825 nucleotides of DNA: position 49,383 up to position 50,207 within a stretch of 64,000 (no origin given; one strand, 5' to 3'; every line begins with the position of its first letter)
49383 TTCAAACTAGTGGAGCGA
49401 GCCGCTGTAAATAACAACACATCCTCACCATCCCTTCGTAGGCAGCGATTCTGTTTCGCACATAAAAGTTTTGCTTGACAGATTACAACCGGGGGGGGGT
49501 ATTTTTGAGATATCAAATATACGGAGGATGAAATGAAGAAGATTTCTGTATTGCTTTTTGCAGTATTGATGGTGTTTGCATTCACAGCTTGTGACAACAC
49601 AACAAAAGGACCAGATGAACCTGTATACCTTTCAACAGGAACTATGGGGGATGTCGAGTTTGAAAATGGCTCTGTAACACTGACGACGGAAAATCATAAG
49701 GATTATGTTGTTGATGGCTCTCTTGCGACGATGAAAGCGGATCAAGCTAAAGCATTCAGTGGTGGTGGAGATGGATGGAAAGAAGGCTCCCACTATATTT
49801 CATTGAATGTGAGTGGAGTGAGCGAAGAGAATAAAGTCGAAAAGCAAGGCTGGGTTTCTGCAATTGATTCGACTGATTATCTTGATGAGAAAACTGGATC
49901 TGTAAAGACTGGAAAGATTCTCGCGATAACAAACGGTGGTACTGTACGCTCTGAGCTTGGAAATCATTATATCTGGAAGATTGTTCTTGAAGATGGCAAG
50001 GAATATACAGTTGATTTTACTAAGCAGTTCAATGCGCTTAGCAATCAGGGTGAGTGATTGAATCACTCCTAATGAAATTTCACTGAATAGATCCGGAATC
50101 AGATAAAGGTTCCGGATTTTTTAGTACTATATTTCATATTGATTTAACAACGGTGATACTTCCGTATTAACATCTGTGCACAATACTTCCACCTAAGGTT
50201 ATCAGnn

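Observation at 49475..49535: G9 homopolymer inside the -35/-10 spacer of a lipoprotein promoter: candidate slipped-strand phase-variation switch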

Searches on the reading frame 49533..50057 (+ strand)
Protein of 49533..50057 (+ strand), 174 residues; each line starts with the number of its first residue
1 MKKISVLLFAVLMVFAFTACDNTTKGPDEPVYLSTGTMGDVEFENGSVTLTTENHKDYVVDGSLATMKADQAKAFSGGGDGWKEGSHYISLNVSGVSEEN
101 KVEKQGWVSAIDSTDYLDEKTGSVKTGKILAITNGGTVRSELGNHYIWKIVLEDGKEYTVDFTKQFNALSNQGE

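Call 5: search_protein_families(library=pfam, proteins=[window:49533-50057:+], max_evalue=0.01)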
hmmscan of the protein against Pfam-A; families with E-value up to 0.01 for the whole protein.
window:49533-50057:+ (174 aa): 0 families

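Call 6: search_protein_families(library=ncbifam, proteins=[window:49533-50057:+], max_evalue=0.01)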
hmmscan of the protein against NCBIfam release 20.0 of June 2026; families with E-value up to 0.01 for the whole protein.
window:49533-50057:+ (174 aa): 0 families
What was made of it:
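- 49533..50057 (+): Monocistronic gene for a 174-aa orphan lipoprotein (signal peptide with lipobox FTAC, Cys20). The mature part is predicted to be beta-rich. No Pfam or NCBIfam hit (calls 5, 6).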

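Call 7: find_encoding_contigs(protein=window:49533-50057:+, flank=3000, max_places=10)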
Protein window:49533-50057:+ (174 aa): 10 contigs read that carry it; 5 places shown.
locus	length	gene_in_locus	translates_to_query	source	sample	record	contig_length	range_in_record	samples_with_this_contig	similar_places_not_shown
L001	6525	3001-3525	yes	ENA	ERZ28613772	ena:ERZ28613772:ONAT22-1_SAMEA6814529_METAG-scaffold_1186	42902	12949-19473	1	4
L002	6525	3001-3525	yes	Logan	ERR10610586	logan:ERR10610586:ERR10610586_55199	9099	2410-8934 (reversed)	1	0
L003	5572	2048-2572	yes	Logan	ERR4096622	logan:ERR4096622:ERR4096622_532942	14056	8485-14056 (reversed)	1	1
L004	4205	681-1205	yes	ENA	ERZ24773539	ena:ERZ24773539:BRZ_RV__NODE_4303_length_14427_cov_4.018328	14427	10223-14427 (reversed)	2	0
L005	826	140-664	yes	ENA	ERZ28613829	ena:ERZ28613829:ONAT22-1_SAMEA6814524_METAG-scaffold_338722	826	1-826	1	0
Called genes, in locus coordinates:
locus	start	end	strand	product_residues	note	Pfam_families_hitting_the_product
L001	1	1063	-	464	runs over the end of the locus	PF00929:RNase_T, PF08411:ExoI_SH3 (weak), PF26016:ExoI_C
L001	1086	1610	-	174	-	PF02579:Nitro_FeMo-Co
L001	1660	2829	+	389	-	PF07690:MFS_1, PF11700:ATG22, PF12832:MFS_1_like (weak), PF07690:MFS_1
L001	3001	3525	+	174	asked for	-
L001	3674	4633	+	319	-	PF00005:ABC_tran, PF13304:AAA_21 (faint)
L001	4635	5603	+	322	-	PF01547:SBP_bac_1, PF13531:SBP_bac_11, PF13416:SBP_bac_8, PF13343:SBP_bac_6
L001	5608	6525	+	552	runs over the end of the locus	PF00528:BPD_transp_1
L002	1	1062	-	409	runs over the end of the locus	?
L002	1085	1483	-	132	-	PF02579:Nitro_FeMo-Co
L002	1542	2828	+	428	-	PF11700:ATG22 (weak), PF07690:MFS_1, PF11700:ATG22, PF07690:MFS_1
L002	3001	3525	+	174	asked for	-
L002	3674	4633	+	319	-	PF00005:ABC_tran, PF13304:AAA_21 (faint)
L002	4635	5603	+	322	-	PF01547:SBP_bac_1, PF13531:SBP_bac_11, PF13416:SBP_bac_8, PF13343:SBP_bac_6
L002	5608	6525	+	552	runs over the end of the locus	PF00528:BPD_transp_1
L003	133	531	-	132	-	PF02579:Nitro_FeMo-Co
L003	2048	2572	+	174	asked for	-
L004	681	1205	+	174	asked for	-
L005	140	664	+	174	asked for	-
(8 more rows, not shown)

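Call 8: find_homologous_proteins(query=window:49533-50054:+, max_evalue=0.001)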
Query window:49533-50054:+ (174 aa): 5 proteins with E <= 0.001 among 115 candidates.
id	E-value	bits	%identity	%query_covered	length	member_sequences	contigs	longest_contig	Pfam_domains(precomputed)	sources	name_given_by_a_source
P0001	3.0e-105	368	97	100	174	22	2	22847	-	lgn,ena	-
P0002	5.3e-55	204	88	64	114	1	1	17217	-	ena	-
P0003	6.4e-52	194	58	100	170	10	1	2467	-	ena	-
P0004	1.9e-28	118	43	97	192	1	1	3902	-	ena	-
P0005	1.3e-27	115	42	95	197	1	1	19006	-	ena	-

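Call 10: find_encoding_contigs(protein=P0001, flank=3000, max_places=10)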
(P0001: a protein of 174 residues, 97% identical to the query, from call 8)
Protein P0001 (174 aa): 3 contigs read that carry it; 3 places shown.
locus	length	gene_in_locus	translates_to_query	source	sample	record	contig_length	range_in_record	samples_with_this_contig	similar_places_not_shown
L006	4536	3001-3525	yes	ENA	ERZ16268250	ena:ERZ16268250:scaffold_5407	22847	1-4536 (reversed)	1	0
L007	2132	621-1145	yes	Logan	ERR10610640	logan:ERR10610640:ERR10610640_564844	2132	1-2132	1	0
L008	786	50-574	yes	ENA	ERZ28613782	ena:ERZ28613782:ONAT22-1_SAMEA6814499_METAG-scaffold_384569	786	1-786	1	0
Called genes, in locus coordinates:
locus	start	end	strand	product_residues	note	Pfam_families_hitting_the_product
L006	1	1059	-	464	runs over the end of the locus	PF00929:RNase_T, PF08411:ExoI_SH3 (weak), PF26016:ExoI_C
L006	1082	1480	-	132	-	PF02579:Nitro_FeMo-Co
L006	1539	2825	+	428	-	PF11700:ATG22 (weak), PF07690:MFS_1, PF11700:ATG22, PF07690:MFS_1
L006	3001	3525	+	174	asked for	-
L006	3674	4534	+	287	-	?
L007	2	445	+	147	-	?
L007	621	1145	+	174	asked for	-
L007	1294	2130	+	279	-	?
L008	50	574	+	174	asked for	-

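Call 11: find_encoding_contigs(protein=P0003, flank=3000, max_places=10)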
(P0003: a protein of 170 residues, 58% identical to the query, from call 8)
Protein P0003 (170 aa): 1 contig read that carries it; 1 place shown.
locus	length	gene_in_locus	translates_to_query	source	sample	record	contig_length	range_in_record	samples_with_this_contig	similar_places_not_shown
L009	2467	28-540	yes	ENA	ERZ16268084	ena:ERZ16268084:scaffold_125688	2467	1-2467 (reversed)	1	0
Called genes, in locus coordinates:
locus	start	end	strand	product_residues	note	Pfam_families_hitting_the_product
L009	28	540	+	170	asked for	-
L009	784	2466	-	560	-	?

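Call 12: find_encoding_contigs(protein=P0004, flank=3000, max_places=6)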
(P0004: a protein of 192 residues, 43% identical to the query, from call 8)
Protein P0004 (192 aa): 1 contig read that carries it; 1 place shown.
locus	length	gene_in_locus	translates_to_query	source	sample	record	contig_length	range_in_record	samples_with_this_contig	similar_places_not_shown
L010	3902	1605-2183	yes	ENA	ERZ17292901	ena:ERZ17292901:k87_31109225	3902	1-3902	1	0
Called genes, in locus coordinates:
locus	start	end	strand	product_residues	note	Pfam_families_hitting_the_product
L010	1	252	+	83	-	?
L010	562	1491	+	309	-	-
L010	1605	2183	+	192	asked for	-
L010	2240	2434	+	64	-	-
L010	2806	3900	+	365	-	?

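Call 13: find_encoding_contigs(protein=P0005, flank=3000, max_places=6)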
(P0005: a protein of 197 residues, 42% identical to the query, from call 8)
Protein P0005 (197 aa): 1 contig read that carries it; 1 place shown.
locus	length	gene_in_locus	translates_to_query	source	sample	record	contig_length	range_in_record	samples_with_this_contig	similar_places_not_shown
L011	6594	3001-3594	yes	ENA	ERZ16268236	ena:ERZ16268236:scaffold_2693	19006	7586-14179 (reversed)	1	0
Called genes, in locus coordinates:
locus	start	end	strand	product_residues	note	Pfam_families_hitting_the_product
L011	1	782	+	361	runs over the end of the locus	PF00294:PfkB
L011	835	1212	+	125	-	PF06397:Desulfoferrod_N (faint), PF01880:Desulfoferrodox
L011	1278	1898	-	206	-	PF07929:PRiA4_ORF3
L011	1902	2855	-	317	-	-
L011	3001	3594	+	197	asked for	-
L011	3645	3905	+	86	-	-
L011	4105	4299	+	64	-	-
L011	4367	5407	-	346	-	PF01381:HTH_3, PF12844:HTH_19 (faint), PF13560:HTH_31 (weak), PF06114:Peptidase_M78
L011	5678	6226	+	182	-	-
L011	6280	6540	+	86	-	-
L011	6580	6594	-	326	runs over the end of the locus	PF00389:2-Hacid_dh, PF02826:2-Hacid_dh_C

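Call 24: find_related_loci(query=A1, collection=genome_contigs, flank=10000)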
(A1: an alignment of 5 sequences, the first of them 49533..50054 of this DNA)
Query A1 (174 aa) in genome_contigs; peptide patterns used: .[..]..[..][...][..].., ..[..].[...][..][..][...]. (x = any residue, [..] = any of these).
201 stretches matched a pattern; 31 encode a relative of the query (tblastn E <= 1e-3); 31 distinct loci.
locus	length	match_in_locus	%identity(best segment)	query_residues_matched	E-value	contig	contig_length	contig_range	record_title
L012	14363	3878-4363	51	1-165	3e-46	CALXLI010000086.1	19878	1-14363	MAG: uncultured Spirochaetaceae bacterium isolate E19__bin224 genome assembly, contig: E19__k127_7425567, whole genome s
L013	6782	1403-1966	40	1-166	2e-35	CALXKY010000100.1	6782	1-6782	MAG: uncultured Spirochaetaceae bacterium isolate BRZ_FG__bin46 genome assembly, contig: BRZ_FG__NODE_15714_length_6782_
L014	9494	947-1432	42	1-150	9e-28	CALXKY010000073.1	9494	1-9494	MAG: uncultured Spirochaetaceae bacterium isolate BRZ_FG__bin46 genome assembly, contig: BRZ_FG__NODE_10820_length_9494_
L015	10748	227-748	38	1-171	1e-22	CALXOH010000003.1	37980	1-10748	MAG: uncultured Spirochaetaceae bacterium isolate E27__bin300 genome assembly, contig: E27__k127_1621531, whole genome s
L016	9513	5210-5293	61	1-28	7e-8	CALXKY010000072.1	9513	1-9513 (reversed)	MAG: uncultured Spirochaetaceae bacterium isolate BRZ_FG__bin46 genome assembly, contig: BRZ_FG__NODE_10791_length_9513_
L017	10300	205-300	53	1-32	2e-6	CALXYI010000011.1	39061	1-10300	MAG: uncultured Spirochaetaceae bacterium isolate E05__bin350 genome assembly, contig: E05__k127_1284844, whole genome s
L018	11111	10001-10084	57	1-30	3e-6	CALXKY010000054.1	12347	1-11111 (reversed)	MAG: uncultured Spirochaetaceae bacterium isolate BRZ_FG__bin46 genome assembly, contig: BRZ_FG__NODE_7980_length_12347_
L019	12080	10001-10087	55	1-31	3e-6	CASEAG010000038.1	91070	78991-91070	uncultured Spirochaetales bacterium isolate SI.A99.metabat-bins.181 genome assembly, contig: SI.A99.metabat-bins.181.fa_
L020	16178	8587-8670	61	1-28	4e-6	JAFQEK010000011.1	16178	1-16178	MAG: Clostridia bacterium isolate RGIG1744 Goat_Cecum-3__c37057, whole genome shotgun sequence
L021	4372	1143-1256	45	1-31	4e-6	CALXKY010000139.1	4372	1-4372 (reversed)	MAG: uncultured Spirochaetaceae bacterium isolate BRZ_FG__bin46 genome assembly, contig: BRZ_FG__NODE_26697_length_4372_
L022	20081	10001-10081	59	1-27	4e-6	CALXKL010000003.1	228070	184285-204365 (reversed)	MAG: uncultured Spirochaetales bacterium isolate BRZ_KN__bin75 genome assembly, contig: BRZ_KN__NODE_26_length_228070_co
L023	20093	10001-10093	58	1-31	1e-5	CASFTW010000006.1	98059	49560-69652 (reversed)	uncultured Spirochaetales bacterium isolate B16_L3_339339_idba_bin.37 genome assembly, contig: B16_L3_339339_idba_bin.37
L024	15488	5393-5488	59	1-28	1e-5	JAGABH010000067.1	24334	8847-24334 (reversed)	MAG: Oscillospiraceae bacterium isolate RGIG8286 Water_buffalos_Rumen-5__c752538, whole genome shotgun sequence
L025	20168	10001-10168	43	1-51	2e-5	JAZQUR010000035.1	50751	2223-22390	MAG: Treponemataceae bacterium isolate T1900045180_TC20190176.MAGScoT_cleanbin_000013 SGB_5228_k141_964329, whole genome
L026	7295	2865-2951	48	1-29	2e-5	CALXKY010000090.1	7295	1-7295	MAG: uncultured Spirochaetaceae bacterium isolate BRZ_FG__bin46 genome assembly, contig: BRZ_FG__NODE_14468_length_7295_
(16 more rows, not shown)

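Call 47: predict_structure(alignment_id=A1)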
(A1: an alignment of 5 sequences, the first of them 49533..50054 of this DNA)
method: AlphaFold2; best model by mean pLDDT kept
length: 174 residues; sequences in the alignment: 5
mean_pLDDT: 83.7   pTM: 0.77
mean pLDDT of the five models: 83.7, 83.4, 82.9, 75.2, 71.8
residues with pLDDT >= 90: 111; 70-90: 33; 50-70: 4; < 50: 26
segments of 3 or more residues with pLDDT < 50: 1-25
pLDDT, mean of each block of 10 residues (from residue 1): 39 39 57 90 94 95 95 87 94 94 95 92 92 89 92 97 91 61
secondary structure, 60 per line:
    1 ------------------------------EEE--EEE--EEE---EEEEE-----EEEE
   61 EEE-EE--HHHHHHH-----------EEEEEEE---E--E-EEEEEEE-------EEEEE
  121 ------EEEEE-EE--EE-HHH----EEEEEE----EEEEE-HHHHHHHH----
elements in order: E31-33 E36-38 E41-43 E47-51 E57-63 H69-75 E87-93 E102-108 E116-120 E127-131 E147-152 E157-161 H163-170
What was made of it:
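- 49533..50057 (+): AF2 model pLDDT 83.7 (call 47).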

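Call 48: search_protein_families(library=pfam, proteins=[L011:6280-6540:+, L011:3645-3905:+, L011:4105-4299:+, L010:337-1491:+, L011:5678-6226:+, L010:2806-3900:+], max_evalue=0.01)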
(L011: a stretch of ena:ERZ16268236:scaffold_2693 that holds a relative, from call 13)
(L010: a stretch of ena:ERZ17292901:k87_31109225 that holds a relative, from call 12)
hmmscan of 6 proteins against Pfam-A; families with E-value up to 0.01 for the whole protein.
L011:6280-6540:+ (86 aa): 4 families
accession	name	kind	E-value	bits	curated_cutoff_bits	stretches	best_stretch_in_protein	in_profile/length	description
PF13384.12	HTH_23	-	0.00018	21.6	24.6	1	18-56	6-45/50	Homeodomain-like domain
PF08281.18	Sigma70_r4_2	-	0.0015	18.6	25.7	1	18-52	14-49/54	Sigma-70, region 4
PF13551.12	HTH_29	-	0.0037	17.8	28.1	1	19-58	1-41/64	Winged helix-turn helix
PF13518.12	HTH_28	-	0.0089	16.5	25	0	18-56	1-39/52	Helix-turn-helix domain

L011:3645-3905:+ (86 aa): 1 family
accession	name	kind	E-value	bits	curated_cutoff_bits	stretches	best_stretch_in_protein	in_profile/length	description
PF13551.12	HTH_29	-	0.0066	17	28.1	1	21-59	3-42/64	Winged helix-turn helix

L011:4105-4299:+ (64 aa): 0 families

L010:337-1491:+ (384 aa): 0 families

L011:5678-6226:+ (182 aa): 1 family
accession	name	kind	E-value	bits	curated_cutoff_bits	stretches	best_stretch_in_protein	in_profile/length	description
PF16339.10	DUF4969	-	0.0095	16.7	31.4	0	1-41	1-39/79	Domain of unknown function (DUF4969)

L010:2806-3900:+ (365 aa): 1 family
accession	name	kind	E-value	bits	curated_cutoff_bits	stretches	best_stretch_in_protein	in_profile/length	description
PF07523.18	Big_3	-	0.00032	21.3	21.2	0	139-188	20-66/68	Bacterial Ig-like domain (group 3)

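Call 50: fold_search(model_id=the predicted structure, library=pdb)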
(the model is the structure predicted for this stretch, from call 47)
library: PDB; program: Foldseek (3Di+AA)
matches with E <= 10: 682; with E <= 0.001: 0
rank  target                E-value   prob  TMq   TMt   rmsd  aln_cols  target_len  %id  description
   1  8fk7_A                4.7e-02  0.60  0.22  0.27   7.3       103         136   17  Structure of the Pyrobaculum calidifontis flagellar-like archaeal type IV pilus (released 2023-06-28)
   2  9lql_B                2.1e-01  0.05  0.13  0.06  11.7       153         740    7  Structure of STG-hydrolyzing beta-glucosidase 1 (PSTG1) complexed with heptyl 1-thio-beta-D-glucopyranoside (released 2026-02-04)
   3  6q7i_A                3.1e-01  0.08  0.15  0.06   9.4       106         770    9  GH3 exo-beta-xylosidase (XlnD) (released 2019-06-05)
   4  7xdi_E                3.5e-01  0.12  0.19  0.19   9.2       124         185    5  Tail structure of bacteriophage SSV19 (released 2022-08-10)
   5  8j9f_B                3.5e-01  0.04  0.16  0.06  11.9       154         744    8  Structure of STG-hydrolyzing beta-glucosidase 1 (PSTG1) (released 2024-04-10)
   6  8fn9_D                3.9e-01  0.13  0.19  0.27   7.0        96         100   14  Crystal structure of the C-terminal Fg domain of TNR with the single FN domain of PTPRZ (released 2023-07-12)
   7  8gul_A                3.9e-01  0.13  0.19  0.09  10.2       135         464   10  Chitin-active AA10 LPMO (GbpA) complexed with Cu(II) from Vibrio campbellii (released 2023-06-21)
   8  9lql_C                3.9e-01  0.04  0.15  0.06  11.7       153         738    8  Structure of STG-hydrolyzing beta-glucosidase 1 (PSTG1) complexed with heptyl 1-thio-beta-D-glucopyranoside (released 2026-02-04)
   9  5tvz_MODEL_1_A        4.4e-01  0.21  0.22  0.32   5.9        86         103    8  Solution NMR structure of Saccharomyces cerevisiae Pom152 Ig-like repeat, residues 718-820 (released 2017-02-22)
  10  4bd4_F                4.4e-01  0.09  0.20  0.27  10.8       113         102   16  Monomeric Human Cu,Zn Superoxide dismutase, loops IV and VII deleted, apo form, mutant H43F (released 2013-02-27)
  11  9cjy_G                4.7e-01  0.12  0.23  0.31   9.0       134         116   10  CryoEM structure of NC99 hemagglutinin trimer in complex with Fab BB798E 3-C07 (released 2025-07-09)
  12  8j9f_C                4.7e-01  0.04  0.14  0.06  11.8       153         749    8  Structure of STG-hydrolyzing beta-glucosidase 1 (PSTG1) (released 2024-04-10)
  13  7uz4_H                5.0e-01  0.12  0.24  0.32  10.1       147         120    9  Structure of the SARS-CoV-2 S 6P trimer in complex with the mouse antibody Fab fragment, M8a-3 (released 2022-12-07)
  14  6q7i_B                5.0e-01  0.08  0.15  0.06   9.4        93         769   11  GH3 exo-beta-xylosidase (XlnD) (released 2019-06-05)
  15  7vc7                  5.0e-01  0.05  0.14  0.07  13.0       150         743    5  The structure of beta-xylosidase from Phanerochaete chrysosporium(PcBxl3) (released 2022-02-09)
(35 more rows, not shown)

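Call 59: find_encoding_contigs(protein=P0002, flank=1500, max_places=4)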
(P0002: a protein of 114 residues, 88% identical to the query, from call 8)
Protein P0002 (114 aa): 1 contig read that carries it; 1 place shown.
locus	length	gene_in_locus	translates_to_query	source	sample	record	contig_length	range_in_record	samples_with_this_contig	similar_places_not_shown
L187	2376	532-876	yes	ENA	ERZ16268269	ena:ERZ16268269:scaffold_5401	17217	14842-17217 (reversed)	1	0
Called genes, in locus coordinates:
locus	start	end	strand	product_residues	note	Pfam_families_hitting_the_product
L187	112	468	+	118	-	-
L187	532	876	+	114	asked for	-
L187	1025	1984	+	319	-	PF00005:ABC_tran, PF13304:AAA_21 (faint)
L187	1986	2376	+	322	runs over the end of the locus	PF01547:SBP_bac_1, PF13531:SBP_bac_11, PF13416:SBP_bac_8, PF13343:SBP_bac_6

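Call 73: search_protein_families(library=phrogs, proteins=[window:49533-50057:+, P0005, L011:6280-6540:+, L010:337-1491:+], max_evalue=0.01)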
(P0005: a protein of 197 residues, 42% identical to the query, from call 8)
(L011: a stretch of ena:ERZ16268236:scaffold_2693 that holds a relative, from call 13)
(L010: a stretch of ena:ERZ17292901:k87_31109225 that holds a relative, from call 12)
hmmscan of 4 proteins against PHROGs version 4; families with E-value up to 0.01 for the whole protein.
window:49533-50057:+ (174 aa): 1 family
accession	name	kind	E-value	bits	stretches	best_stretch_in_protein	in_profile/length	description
phrog_542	-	unknown function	0.00028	22.4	1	1-48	2-56/97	-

P0005 (197 aa): 1 family
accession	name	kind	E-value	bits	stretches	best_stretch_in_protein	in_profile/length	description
phrog_29396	-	unknown function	0.0069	16.9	1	1-35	1-35/264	-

L011:6280-6540:+ (86 aa): 1 family
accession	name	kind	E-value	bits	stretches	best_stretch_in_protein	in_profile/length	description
phrog_2308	-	unknown function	0.00042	21.4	1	18-61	5-48/138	-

L010:337-1491:+ (384 aa): 2 families
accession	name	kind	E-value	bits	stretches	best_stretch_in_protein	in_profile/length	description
phrog_26446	-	DNA, RNA and nucleotide metabolism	6.8e-05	22.2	1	13-351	368-668/761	anaerobic ribonucleoside reductase large subunit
phrog_36001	-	unknown function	0.00037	19.8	1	10-282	95-350/715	-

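Call 74: fold_search(model_id=the predicted structure, library=viral)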
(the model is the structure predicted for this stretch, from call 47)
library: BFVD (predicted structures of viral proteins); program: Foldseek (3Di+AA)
matches with E <= 10: 214; with E <= 0.001: 0
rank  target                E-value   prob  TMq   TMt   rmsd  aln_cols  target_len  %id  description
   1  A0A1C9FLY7            4.4e-02  0.75  0.24  0.12   5.9        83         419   16  (no name in the UniProt tables at hand)
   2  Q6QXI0                1.7e-01  0.18  0.25  0.27  12.2       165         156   10  ORF120 [Agrotis segetum granulosis virus]
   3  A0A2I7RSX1            1.8e-01  0.12  0.17  0.22  14.6       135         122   11  (no name in the UniProt tables at hand)
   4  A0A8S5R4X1            2.2e-01  0.23  0.25  0.19  12.2       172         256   10  Uncharacterized protein [Siphoviridae sp. ctyjS2]
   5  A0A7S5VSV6            2.5e-01  0.21  0.20  0.09   7.1        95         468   15  (no name in the UniProt tables at hand)
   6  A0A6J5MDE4            2.8e-01  0.13  0.23  0.10  20.7       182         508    9  Uncharacterized protein [uncultured Caudovirales phage]
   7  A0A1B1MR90            2.9e-01  0.20  0.26  0.25  16.9       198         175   11  Uncharacterized protein [Pteropox virus]
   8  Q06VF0                3.5e-01  0.16  0.26  0.30   7.5       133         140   10  (no name in the UniProt tables at hand)
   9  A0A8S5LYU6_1          3.9e-01  0.09  0.21  0.06  13.6       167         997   12  DUF1566 domain-containing protein [Siphoviridae sp. ctkcl3]
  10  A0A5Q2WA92            4.1e-01  0.09  0.17  0.04  12.5       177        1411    8  (no name in the UniProt tables at hand)
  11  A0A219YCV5            4.1e-01  0.08  0.19  0.11  18.2       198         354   12  Tail fiber protein [Aeromonas phage 65.2]
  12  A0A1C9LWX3            4.6e-01  0.10  0.19  0.22   9.2       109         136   16  Uncharacterized protein [Streptomyces phage Brataylor]
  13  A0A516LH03            5.5e-01  0.12  0.19  0.25   8.0        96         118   11  (no name in the UniProt tables at hand)
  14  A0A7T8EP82            5.8e-01  0.15  0.24  0.33   7.1       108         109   11  (no name in the UniProt tables at hand)
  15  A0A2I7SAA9            5.8e-01  0.13  0.25  0.19   7.0       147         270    5  (no name in the UniProt tables at hand)
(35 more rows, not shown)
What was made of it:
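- Tried and rejected: AF2 followed by Foldseek against PDB and BFVD gave nothing significant (calls 47, 50, 74).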
